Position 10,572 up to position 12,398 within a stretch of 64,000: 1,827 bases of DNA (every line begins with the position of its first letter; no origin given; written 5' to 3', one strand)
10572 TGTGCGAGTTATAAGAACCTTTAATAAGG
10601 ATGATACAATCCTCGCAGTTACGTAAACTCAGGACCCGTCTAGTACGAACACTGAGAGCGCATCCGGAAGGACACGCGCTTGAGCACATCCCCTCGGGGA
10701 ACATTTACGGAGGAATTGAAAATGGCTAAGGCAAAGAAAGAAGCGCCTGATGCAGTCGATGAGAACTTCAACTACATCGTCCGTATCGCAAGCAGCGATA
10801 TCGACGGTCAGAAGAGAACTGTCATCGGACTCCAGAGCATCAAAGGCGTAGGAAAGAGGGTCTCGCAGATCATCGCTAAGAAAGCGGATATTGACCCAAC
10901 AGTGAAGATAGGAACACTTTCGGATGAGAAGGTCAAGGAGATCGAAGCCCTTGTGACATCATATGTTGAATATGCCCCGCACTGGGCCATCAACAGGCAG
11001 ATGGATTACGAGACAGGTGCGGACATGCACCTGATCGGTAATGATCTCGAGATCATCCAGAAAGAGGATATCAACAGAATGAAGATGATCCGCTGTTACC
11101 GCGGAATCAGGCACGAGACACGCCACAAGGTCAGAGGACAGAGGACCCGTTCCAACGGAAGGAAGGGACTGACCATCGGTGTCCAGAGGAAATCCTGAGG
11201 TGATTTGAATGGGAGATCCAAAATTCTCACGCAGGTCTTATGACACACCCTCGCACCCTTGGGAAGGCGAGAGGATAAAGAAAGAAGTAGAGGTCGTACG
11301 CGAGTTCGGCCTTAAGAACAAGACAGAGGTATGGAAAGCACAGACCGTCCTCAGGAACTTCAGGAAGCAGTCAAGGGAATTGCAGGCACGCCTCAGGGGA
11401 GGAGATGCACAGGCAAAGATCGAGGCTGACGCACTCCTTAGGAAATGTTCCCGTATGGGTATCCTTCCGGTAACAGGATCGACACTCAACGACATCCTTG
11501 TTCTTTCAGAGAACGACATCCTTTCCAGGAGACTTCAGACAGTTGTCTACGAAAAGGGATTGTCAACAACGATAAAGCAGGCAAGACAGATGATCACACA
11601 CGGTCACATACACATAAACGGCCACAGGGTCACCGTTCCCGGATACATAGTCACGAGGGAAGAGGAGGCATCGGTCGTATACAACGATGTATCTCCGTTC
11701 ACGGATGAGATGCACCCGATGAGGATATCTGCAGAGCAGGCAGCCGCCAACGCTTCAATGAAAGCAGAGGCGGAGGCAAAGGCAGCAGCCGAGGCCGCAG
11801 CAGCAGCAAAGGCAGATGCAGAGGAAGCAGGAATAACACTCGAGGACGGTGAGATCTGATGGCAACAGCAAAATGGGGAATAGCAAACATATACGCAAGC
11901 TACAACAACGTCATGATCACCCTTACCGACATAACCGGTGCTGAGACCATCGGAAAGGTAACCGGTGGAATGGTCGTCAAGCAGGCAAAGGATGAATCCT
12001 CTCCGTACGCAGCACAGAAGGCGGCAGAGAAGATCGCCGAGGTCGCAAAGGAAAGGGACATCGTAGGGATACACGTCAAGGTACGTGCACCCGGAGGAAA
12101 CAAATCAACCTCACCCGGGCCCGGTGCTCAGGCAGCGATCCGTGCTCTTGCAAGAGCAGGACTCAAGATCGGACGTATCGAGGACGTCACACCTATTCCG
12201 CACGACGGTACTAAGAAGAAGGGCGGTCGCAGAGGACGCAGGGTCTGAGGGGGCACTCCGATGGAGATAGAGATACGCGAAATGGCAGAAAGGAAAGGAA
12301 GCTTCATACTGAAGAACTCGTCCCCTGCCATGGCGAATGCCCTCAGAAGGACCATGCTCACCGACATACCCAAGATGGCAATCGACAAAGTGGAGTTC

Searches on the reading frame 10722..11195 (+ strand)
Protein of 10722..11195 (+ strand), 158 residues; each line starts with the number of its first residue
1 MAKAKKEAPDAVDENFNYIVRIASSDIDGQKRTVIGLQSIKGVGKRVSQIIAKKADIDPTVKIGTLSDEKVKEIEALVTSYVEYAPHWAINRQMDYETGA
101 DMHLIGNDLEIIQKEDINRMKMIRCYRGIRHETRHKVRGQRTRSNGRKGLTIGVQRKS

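Call 67: find_related_loci(query=window:10722-11195:+, collection=metagenome_contigs, flank=6000)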
Query window:10722-11195:+ (158 aa) in metagenome_contigs; peptide patterns used: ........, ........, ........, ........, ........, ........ (x = any residue, [..] = any of these).
426 stretches matched a pattern; 120 encode a relative of the query (tblastn E <= 1e-3); the best 80 are kept; 80 distinct loci.
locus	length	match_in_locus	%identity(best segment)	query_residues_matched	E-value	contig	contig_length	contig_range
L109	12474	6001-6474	87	1-158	2e-94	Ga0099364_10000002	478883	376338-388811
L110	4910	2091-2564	87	1-158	1e-94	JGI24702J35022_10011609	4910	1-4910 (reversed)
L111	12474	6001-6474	86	1-158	2e-94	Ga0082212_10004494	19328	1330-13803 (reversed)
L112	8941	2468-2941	86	1-158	4e-93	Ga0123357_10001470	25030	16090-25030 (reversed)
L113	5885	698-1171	87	1-158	4e-93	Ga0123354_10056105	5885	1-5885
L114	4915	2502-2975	85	1-158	7e-93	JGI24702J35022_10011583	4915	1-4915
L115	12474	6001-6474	85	1-158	1e-92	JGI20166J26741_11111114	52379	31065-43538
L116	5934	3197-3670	85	1-158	1e-92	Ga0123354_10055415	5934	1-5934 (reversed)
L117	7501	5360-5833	87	1-158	1e-92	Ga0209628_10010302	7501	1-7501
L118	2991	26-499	85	1-158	3e-94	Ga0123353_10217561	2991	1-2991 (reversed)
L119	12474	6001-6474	84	1-158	2e-91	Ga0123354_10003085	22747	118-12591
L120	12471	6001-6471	85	1-158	5e-91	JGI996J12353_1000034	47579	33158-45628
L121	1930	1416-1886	84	1-158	5e-95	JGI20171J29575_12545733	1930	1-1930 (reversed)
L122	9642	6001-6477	83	1-158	6e-91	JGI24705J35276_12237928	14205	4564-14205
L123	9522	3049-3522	85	1-158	5e-91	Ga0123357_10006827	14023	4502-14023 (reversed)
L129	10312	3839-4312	82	1-158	4e-89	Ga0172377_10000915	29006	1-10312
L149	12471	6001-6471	82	1-157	1e-86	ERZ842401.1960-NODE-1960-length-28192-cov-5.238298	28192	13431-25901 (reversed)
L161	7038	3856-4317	82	1-154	5e-85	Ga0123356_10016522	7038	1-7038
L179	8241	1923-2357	83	13-157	2e-82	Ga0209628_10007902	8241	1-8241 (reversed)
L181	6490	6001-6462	77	1-154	2e-82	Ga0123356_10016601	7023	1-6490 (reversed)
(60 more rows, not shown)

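Call 88: search_protein_families(library=pfam, proteins=[L109:3935-5386:+, L161:736-2091:-, L161:2145-2825:-, L161:2834-3697:-, L179:506-1363:-, L181:4105-5709:+, L149:1757-3097:-, L129:3148-3669:+], max_evalue=0.001)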
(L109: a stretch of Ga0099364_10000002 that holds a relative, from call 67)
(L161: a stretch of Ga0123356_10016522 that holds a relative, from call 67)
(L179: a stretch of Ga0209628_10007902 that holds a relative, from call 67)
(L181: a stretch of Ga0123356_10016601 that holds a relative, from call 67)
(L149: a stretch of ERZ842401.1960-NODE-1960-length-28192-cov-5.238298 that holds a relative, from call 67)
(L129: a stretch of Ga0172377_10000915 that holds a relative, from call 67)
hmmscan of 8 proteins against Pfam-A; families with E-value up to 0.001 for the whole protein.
L109:3935-5386:+ (484 aa): 6 families
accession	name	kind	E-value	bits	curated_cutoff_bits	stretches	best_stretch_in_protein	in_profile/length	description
PF01637.24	ATPase_2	-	5.1e-28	98.9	33.2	1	17-219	1-224/225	ATPase domain predominantly from Archaea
PF03008.20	DUF234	-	1.4e-18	67.6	22.5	1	326-421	1-91/100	Archaea bacterial proteins of unknown function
PF13173.12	AAA_14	-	6.6e-09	36.3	27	1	37-190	3-127/129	AAA domain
PF13191.12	AAA_16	-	8.6e-09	36.5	32.6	1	17-140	2-158/167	AAA ATPase domain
PF13401.12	AAA_22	-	0.00056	20.7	27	0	38-157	7-123/130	AAA domain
PF13412.12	HTH_24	-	0.0008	19.4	21.9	0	269-301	16-48/48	Winged helix-turn-helix DNA-binding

L161:736-2091:- (452 aa): 2 families
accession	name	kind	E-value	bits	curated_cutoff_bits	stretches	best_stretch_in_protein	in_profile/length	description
PF13749.12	HATPase_c_4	-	1e-16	61.1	26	1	281-348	1-70/89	Putative ATP-dependent DNA helicase recG C-terminal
PF04326.19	SLFN_AlbA_2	-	9.7e-13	49.1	25.3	1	12-129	1-117/118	Schlafen, AlbA_2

L161:2145-2825:- (227 aa): 1 family
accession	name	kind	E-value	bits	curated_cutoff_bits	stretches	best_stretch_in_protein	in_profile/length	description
PF22507.2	DUF6994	-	1.4e-17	64.6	27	1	13-215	4-226/226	Family of unknown function (DUF6994)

L161:2834-3697:- (288 aa): 1 family
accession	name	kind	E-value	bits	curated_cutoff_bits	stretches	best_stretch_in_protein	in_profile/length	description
PF09588.16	YqaJ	-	1.2e-05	26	22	1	55-202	5-143/150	YqaJ-like viral recombinase domain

L179:506-1363:- (286 aa): 1 family
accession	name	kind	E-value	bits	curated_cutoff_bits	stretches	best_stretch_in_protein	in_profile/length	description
PF02498.22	Bro-N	-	1.8e-11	45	25.6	1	19-113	1-91/96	BRO family, N-terminal domain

L181:4105-5709:+ (535 aa): 1 family
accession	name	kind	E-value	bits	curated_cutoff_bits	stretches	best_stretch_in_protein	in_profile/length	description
PF12799.13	LRR_4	-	9.8e-10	38.8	27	0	181-213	6-40/44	Leucine Rich repeats (2 copies)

L149:1757-3097:- (447 aa): 1 family
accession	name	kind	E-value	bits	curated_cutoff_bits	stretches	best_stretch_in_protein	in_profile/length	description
PF00909.26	Ammonium_transp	-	6e-31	108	23.2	1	95-423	28-377/399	Ammonium Transporter Family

L129:3148-3669:+ (174 aa): 0 families

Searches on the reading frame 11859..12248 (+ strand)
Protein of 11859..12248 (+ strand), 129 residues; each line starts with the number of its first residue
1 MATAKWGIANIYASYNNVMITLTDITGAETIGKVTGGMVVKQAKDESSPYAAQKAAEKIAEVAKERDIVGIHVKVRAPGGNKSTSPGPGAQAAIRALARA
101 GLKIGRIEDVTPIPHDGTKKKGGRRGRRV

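Call 32: find_encoding_contigs(protein=window:11859-12248:+, flank=10000, max_places=8)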
Protein window:11859-12248:+ (129 aa): 5 contigs read that carry it; 5 places shown.
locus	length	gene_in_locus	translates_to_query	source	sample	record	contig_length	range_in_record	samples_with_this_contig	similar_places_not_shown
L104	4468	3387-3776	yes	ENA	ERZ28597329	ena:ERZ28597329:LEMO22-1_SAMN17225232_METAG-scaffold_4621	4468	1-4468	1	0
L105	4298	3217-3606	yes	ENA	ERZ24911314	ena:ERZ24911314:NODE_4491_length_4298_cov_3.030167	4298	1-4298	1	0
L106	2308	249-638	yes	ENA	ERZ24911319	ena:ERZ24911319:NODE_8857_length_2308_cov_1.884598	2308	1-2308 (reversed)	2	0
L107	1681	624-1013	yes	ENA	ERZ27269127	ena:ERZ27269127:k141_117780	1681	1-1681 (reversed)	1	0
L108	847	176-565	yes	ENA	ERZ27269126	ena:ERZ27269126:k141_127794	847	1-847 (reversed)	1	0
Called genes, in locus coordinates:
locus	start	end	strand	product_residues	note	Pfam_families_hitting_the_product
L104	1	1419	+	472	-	?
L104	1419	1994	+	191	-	-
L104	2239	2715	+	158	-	PF00416:Ribosomal_S13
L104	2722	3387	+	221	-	-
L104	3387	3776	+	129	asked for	PF00411:Ribosomal_S11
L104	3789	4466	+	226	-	?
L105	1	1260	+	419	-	?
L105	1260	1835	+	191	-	-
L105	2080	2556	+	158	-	PF00416:Ribosomal_S13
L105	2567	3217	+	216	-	PF00163:Ribosomal_S4 (faint), PF22421:SYY_C-terminal (faint), PF01479:S4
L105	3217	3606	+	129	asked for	PF00411:Ribosomal_S11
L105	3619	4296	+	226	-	?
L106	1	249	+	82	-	?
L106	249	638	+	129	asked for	PF00411:Ribosomal_S11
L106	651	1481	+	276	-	PF01193:RNA_pol_L, PF01000:RNA_pol_A_bac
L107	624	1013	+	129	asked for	PF00411:Ribosomal_S11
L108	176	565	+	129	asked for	PF00411:Ribosomal_S11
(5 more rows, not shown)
